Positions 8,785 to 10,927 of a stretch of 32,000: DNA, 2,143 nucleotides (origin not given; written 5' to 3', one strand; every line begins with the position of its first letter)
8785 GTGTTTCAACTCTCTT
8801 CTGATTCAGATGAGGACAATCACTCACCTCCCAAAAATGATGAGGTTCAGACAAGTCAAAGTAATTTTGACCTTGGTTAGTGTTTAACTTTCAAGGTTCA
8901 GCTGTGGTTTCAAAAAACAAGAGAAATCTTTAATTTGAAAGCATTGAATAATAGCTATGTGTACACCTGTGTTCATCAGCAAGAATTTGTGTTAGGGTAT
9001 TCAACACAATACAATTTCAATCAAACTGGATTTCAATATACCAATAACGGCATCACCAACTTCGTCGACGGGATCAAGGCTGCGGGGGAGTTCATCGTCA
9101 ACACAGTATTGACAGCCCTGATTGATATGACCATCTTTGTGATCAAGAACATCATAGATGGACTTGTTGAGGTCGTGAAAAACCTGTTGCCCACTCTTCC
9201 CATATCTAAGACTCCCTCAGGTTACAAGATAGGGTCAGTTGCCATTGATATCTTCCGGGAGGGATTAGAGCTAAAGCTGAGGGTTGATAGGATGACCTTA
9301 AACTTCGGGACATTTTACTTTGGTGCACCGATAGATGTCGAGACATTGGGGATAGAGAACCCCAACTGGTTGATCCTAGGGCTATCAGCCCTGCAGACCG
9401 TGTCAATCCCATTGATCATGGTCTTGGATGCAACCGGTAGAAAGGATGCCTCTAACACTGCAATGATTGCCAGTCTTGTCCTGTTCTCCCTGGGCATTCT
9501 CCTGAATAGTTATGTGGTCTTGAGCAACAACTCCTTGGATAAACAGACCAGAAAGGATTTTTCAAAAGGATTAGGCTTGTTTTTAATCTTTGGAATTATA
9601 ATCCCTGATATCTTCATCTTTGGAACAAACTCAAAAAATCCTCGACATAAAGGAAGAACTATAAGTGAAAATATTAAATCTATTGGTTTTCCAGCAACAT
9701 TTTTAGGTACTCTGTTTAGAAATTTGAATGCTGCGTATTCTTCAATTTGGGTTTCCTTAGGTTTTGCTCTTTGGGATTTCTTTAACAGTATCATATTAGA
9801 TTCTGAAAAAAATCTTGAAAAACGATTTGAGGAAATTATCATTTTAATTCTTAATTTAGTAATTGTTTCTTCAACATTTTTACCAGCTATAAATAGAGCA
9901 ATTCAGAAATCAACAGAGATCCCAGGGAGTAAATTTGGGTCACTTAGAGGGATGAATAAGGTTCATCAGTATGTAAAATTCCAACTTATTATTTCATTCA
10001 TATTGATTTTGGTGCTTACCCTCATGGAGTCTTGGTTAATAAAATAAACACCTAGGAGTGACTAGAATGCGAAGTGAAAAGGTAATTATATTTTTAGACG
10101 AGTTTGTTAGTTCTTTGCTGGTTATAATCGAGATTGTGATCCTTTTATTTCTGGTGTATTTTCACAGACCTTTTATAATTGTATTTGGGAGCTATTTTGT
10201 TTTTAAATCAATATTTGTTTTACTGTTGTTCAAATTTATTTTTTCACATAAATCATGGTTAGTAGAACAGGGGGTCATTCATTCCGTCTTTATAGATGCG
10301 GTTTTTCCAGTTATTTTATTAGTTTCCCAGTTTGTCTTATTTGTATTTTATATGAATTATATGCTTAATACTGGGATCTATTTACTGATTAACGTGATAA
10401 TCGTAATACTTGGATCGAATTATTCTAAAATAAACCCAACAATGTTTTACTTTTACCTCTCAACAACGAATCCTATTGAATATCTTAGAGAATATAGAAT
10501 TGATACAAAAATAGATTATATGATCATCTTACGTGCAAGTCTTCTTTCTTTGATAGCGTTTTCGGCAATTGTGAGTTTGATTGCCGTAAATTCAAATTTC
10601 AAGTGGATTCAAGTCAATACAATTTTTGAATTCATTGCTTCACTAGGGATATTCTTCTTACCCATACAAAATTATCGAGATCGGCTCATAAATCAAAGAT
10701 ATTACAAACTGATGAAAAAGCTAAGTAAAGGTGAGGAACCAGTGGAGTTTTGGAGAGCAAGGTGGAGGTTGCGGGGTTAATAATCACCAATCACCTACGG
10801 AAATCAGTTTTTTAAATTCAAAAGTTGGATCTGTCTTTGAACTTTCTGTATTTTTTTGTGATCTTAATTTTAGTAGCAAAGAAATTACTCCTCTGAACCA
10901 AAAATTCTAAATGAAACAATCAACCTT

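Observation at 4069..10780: Tandem array of paired membrane-protein cassettes: candidate archaeal polymorphic toxin/immunity system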

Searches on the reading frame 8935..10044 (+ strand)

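Call 5: search_protein_families(library=pfam, proteins=[window:8935-10044:+], max_evalue=1)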
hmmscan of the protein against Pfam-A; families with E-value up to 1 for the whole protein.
window:8935-10044:+ (370 aa): 2 families
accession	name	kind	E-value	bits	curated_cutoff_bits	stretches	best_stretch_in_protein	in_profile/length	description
PF13789.11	DUF4181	-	0.17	12.8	25.4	1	319-363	5-50/108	Domain of unknown function (DUF4181)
PF24661.1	DUF7649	-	0.8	10.3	27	1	160-196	37-73/85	Domain of unknown function (DUF7649)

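Call 91: search_protein_families(library=padloc, proteins=[window:8935-10044:+], max_evalue=0.01)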
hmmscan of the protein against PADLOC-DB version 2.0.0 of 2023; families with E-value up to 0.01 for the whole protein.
window:8935-10044:+ (370 aa): 1 family
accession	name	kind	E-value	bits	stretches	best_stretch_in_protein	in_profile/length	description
PDLC00790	Cyclase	-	0.0014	16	1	77-112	197-232/310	oligonucleotide-cyclase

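Call 92: search_protein_families(library=ncbifam, proteins=[window:8935-10044:+], max_evalue=0.01)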
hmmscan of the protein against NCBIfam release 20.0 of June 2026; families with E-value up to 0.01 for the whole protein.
window:8935-10044:+ (370 aa): 0 families

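Call 93: search_protein_families(library=phrogs, proteins=[window:8935-10044:+], max_evalue=0.01)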
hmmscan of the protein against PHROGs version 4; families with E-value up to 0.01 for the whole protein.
window:8935-10044:+ (370 aa): 0 families

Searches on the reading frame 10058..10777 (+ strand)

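Call 5: search_protein_families(library=pfam, proteins=[window:10058-10777:+], max_evalue=1)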
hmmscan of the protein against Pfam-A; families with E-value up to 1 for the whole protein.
window:10058-10777:+ (240 aa): 2 families
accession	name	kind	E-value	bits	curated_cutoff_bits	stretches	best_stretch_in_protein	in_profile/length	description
PF09066.15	B2-adapt-app_C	-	0.11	12.9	22.6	0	126-161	60-96/112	Beta2-adaptin appendage, C-terminal sub-domain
PF21808.2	Dynamin-like_hel_bact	-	0.34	10.5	28.3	1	160-224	252-313/373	Bacterial dynamin-like protein, helical domain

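Call 91: search_protein_families(library=padloc, proteins=[window:10058-10777:+], max_evalue=0.01)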
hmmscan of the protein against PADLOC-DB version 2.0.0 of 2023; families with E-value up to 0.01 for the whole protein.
window:10058-10777:+ (240 aa): 0 families

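Call 92: search_protein_families(library=ncbifam, proteins=[window:10058-10777:+], max_evalue=0.01)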
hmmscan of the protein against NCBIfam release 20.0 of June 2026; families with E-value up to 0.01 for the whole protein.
window:10058-10777:+ (240 aa): 0 families

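Call 93: search_protein_families(library=phrogs, proteins=[window:10058-10777:+], max_evalue=0.01)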
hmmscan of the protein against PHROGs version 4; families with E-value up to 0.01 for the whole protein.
window:10058-10777:+ (240 aa): 0 families
